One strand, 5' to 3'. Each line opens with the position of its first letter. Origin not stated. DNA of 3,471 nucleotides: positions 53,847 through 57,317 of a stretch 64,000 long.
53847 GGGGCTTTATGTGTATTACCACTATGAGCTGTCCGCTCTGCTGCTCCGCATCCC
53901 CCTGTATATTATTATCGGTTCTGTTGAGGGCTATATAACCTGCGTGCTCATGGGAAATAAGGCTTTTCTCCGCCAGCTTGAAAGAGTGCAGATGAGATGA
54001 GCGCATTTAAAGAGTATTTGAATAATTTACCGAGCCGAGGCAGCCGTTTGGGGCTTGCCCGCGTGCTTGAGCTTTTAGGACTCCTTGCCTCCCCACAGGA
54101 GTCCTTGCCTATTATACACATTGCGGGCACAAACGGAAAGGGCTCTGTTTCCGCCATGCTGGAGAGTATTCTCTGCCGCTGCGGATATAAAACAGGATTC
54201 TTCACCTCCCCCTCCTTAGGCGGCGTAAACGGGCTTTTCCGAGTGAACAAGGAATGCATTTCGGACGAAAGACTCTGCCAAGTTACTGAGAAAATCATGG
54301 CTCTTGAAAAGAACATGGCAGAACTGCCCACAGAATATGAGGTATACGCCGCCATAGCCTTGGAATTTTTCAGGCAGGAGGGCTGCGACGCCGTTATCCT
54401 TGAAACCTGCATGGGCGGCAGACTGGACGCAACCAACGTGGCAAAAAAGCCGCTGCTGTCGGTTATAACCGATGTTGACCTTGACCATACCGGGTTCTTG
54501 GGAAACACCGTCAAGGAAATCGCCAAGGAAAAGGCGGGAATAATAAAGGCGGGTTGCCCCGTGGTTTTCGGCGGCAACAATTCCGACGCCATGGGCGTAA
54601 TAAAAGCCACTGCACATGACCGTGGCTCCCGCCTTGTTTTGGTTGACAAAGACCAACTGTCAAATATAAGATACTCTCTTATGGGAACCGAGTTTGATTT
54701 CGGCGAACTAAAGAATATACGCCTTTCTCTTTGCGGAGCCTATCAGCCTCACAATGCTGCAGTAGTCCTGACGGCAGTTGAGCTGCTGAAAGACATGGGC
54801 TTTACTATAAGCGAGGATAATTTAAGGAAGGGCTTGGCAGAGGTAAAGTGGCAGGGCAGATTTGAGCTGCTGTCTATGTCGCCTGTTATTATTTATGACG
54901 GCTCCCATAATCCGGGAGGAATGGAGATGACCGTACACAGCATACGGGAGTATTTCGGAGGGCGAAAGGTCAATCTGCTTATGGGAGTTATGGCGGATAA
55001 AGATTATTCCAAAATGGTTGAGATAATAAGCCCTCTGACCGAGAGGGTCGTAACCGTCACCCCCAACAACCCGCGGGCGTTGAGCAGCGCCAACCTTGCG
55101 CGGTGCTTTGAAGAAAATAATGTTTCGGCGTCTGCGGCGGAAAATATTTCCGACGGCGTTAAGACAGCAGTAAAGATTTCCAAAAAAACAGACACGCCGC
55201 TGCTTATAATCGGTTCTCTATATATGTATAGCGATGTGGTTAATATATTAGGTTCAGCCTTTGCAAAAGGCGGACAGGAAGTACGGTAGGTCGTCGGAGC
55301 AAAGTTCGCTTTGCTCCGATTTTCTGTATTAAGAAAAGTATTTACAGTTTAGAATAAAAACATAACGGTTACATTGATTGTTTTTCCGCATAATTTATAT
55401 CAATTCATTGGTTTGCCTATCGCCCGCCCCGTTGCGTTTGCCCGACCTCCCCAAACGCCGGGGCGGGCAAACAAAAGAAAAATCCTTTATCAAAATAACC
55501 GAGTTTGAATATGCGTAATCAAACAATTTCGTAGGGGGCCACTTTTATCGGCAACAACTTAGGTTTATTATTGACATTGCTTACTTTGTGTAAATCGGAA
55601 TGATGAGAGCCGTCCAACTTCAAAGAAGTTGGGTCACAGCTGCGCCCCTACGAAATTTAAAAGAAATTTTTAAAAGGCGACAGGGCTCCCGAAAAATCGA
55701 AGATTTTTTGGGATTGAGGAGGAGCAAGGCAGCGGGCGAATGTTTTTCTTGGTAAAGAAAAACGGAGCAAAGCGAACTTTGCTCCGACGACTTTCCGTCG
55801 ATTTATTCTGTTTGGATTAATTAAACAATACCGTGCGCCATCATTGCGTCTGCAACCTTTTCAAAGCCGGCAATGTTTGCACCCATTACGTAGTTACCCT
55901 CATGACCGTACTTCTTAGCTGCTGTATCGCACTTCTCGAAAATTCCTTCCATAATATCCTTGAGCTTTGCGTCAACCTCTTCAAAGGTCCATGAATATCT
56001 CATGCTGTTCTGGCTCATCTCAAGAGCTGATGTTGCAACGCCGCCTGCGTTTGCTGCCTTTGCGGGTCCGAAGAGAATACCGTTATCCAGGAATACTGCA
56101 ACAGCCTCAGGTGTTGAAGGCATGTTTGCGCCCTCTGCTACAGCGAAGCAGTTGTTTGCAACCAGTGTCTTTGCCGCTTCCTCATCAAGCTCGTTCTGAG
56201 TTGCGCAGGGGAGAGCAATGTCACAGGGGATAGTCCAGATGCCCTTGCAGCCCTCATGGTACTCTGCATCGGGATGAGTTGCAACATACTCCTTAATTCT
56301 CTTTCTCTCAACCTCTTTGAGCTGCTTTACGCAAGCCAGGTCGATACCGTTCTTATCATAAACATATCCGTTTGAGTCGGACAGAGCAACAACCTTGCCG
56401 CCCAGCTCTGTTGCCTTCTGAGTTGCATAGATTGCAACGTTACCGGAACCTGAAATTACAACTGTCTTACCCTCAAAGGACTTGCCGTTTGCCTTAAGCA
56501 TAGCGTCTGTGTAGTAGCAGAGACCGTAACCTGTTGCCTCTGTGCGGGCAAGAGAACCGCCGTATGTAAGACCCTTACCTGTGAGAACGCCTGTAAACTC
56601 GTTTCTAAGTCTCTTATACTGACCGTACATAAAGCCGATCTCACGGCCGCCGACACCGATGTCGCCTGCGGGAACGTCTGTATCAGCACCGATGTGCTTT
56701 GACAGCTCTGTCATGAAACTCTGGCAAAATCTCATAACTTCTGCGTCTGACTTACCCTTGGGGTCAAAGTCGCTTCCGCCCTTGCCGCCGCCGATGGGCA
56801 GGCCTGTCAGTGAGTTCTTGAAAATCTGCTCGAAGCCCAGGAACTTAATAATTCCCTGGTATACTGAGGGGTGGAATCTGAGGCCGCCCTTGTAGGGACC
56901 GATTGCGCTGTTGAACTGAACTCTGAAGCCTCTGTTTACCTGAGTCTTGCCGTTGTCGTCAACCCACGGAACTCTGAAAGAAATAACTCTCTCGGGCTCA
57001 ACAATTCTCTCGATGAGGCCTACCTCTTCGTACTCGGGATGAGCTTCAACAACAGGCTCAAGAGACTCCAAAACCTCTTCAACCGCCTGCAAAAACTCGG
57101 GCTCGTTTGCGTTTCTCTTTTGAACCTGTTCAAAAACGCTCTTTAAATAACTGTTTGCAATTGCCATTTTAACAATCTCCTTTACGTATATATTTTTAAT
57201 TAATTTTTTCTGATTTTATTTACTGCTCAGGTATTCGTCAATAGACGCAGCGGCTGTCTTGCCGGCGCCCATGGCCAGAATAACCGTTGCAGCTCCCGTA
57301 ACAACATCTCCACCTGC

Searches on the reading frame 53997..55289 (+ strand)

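Call 26: search_protein_families(library=pfam, proteins=[window:53997-55289:+])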
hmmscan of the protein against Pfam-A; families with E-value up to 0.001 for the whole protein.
window:53997-55289:+ (430 aa): 2 families
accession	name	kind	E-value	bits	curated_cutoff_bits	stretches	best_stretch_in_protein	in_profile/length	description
PF02875.26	Mur_ligase_C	-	3.6e-17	63.8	28.4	1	287-407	1-126/127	Mur ligase, glutamate ligase domain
PF08245.18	Mur_ligase_M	-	4.3e-12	46.9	24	1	42-260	1-199/200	Mur ligase middle domain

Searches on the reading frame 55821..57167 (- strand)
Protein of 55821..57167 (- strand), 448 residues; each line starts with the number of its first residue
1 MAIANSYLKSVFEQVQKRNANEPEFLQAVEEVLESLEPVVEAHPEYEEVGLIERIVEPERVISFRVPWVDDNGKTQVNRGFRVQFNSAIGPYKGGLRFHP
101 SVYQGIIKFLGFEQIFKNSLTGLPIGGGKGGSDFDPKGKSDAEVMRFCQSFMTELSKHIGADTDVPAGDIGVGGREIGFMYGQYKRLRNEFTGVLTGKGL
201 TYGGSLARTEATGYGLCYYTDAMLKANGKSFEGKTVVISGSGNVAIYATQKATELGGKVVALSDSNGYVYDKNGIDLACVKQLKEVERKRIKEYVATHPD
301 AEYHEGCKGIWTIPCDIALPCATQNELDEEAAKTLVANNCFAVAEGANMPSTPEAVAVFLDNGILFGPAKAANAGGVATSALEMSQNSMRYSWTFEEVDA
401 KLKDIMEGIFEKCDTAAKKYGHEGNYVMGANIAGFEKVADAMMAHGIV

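Call 26: search_protein_families(library=pfam, proteins=[window:55821-57167:-])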
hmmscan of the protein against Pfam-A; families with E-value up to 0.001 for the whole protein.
window:55821-57167:- (448 aa): 2 families
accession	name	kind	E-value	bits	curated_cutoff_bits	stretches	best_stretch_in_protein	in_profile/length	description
PF00208.27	ELFV_dehydrog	-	3.2e-95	318.9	23.4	1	203-446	1-241/241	Glutamate/Leucine/Phenylalanine/Valine dehydrogenase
PF02812.23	ELFV_dehydrog_N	-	7.4e-53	178.1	25.3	1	58-185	1-128/129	Glu/Leu/Phe/Val dehydrogenase, dimerisation domain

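Call 75: find_encoding_contigs(protein=window:55821-57167:-, flank=3000, max_places=10)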
Protein window:55821-57167:- (448 aa): 23 contigs read that carry it; 10 places shown.
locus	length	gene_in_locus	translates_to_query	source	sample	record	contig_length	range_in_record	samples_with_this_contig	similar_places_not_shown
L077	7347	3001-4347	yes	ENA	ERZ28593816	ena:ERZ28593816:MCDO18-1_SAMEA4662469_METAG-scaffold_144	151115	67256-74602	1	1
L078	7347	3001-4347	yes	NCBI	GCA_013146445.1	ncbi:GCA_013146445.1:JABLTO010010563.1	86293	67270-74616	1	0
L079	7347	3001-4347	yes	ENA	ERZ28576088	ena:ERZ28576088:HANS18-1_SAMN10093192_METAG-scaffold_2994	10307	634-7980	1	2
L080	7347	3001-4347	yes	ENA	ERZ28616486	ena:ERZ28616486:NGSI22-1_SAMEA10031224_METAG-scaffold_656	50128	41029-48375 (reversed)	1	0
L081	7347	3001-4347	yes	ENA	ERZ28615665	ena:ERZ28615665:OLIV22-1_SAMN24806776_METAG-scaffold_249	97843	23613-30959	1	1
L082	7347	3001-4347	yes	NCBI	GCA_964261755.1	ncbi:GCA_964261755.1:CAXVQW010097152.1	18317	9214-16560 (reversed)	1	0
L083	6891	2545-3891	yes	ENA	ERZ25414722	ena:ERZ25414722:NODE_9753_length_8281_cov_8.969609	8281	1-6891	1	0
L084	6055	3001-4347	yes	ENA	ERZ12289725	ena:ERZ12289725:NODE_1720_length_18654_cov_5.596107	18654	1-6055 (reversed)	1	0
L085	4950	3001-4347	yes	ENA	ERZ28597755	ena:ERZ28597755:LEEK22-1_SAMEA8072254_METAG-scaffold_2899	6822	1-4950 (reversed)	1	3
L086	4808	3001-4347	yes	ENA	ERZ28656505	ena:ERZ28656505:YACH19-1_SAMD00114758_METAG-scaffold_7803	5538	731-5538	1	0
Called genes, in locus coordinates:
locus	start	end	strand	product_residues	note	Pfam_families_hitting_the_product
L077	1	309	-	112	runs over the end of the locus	-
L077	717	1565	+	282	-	PF10418:DHODB_Fe-S_bind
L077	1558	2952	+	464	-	PF14691:Fer4_20, PF07992:Pyr_redox_2, PF00070:Pyr_redox (weak), PF01266:DAO (weak), PF01946:Thi4 (weak), PF07992:Pyr_redox_2, PF13450:NAD_binding_8, PF00070:Pyr_redox, +7 more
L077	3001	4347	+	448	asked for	PF02812:ELFV_dehydrog_N, PF00208:ELFV_dehydrog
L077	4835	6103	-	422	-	PF08245:Mur_ligase_M, PF02875:Mur_ligase_C, PF27239:FOL3_C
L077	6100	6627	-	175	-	PF07155:ECF-ribofla_trS, PF12822:ECF_trnsprt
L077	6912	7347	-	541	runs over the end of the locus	PF00563:EAL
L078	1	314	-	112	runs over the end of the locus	-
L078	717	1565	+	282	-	PF10418:DHODB_Fe-S_bind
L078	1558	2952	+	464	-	PF14691:Fer4_20, PF07992:Pyr_redox_2, PF00070:Pyr_redox (weak), PF01266:DAO (weak), PF01946:Thi4 (weak), PF07992:Pyr_redox_2, PF13450:NAD_binding_8, PF00070:Pyr_redox, +7 more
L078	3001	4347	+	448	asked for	PF02812:ELFV_dehydrog_N, PF00208:ELFV_dehydrog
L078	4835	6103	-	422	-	PF08245:Mur_ligase_M, PF02875:Mur_ligase_C, PF27239:FOL3_C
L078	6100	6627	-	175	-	PF07155:ECF-ribofla_trS, PF12822:ECF_trnsprt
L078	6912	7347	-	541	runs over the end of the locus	PF08447:PAS_3 (faint), PF00563:EAL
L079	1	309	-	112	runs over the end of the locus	-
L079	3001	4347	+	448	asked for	PF02812:ELFV_dehydrog_N, PF00208:ELFV_dehydrog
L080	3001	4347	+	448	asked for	PF02812:ELFV_dehydrog_N, PF00208:ELFV_dehydrog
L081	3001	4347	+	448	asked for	PF02812:ELFV_dehydrog_N, PF00208:ELFV_dehydrog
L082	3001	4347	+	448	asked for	PF02812:ELFV_dehydrog_N, PF00208:ELFV_dehydrog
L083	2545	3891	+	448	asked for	PF02812:ELFV_dehydrog_N, PF00208:ELFV_dehydrog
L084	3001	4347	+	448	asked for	PF02812:ELFV_dehydrog_N, PF00208:ELFV_dehydrog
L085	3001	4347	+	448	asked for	PF02812:ELFV_dehydrog_N, PF00208:ELFV_dehydrog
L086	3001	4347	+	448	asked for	PF02812:ELFV_dehydrog_N, PF00208:ELFV_dehydrog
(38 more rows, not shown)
